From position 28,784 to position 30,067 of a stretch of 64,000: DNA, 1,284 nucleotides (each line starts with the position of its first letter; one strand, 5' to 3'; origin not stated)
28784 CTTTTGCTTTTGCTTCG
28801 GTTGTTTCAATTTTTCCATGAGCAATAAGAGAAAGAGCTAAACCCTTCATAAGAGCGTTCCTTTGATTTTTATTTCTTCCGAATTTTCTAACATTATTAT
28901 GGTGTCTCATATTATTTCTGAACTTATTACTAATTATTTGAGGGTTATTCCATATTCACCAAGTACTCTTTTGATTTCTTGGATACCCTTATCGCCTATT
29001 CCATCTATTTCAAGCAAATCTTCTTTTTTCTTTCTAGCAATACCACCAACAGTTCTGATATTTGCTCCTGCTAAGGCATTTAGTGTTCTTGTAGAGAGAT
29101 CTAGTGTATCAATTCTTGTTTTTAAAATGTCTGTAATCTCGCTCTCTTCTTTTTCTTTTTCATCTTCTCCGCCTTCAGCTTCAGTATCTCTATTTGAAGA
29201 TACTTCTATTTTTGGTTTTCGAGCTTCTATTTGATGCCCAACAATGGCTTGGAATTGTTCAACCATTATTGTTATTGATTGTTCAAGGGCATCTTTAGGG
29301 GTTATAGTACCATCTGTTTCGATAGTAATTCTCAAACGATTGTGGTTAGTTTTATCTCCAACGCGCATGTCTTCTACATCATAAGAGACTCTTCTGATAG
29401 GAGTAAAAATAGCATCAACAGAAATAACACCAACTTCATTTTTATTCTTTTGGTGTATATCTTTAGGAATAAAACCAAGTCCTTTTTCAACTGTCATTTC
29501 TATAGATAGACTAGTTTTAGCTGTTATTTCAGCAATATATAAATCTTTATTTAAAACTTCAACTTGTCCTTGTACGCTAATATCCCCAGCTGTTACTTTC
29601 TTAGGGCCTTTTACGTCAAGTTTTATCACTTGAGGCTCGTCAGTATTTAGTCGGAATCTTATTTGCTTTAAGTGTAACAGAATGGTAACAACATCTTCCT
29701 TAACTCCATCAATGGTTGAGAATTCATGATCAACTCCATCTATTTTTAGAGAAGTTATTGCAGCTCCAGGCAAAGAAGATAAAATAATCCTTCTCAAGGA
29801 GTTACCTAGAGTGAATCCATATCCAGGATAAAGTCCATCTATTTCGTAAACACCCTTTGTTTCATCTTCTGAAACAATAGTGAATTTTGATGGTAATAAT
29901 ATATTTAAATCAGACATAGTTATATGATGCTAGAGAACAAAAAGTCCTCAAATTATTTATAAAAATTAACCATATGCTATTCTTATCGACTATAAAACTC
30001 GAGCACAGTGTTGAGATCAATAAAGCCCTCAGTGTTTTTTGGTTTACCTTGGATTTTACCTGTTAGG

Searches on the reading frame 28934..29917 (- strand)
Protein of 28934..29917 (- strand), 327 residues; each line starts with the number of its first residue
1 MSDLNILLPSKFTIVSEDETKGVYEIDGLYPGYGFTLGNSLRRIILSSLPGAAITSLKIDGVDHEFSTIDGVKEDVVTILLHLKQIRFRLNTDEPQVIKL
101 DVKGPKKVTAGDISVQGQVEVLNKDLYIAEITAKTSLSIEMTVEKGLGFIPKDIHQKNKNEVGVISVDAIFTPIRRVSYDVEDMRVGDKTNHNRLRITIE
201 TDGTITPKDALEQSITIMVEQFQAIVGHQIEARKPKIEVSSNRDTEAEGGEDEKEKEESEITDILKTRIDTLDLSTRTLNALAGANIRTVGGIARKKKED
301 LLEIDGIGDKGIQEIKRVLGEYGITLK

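Call 95: search_protein_families(library=pfam, proteins=[window:28934-29917:-], max_evalue=0.00001)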
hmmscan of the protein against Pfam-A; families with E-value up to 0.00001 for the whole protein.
window:28934-29917:- (327 aa): 3 families
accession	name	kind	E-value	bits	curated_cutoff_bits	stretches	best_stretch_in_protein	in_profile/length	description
PF01000.31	RNA_pol_A_bac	-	6.6e-32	110.7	33.9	1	58-172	2-119/119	RNA polymerase Rpb3/RpoA insert domain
PF01193.29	RNA_pol_L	-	5.5e-21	74.5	24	1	31-222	5-74/74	RNA polymerase Rpb3/Rpb11 dimerisation domain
PF03118.21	RNA_pol_A_CTD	-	1.4e-16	60.4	23.8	1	256-320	2-66/67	Bacterial RNA polymerase, alpha chain C terminal domain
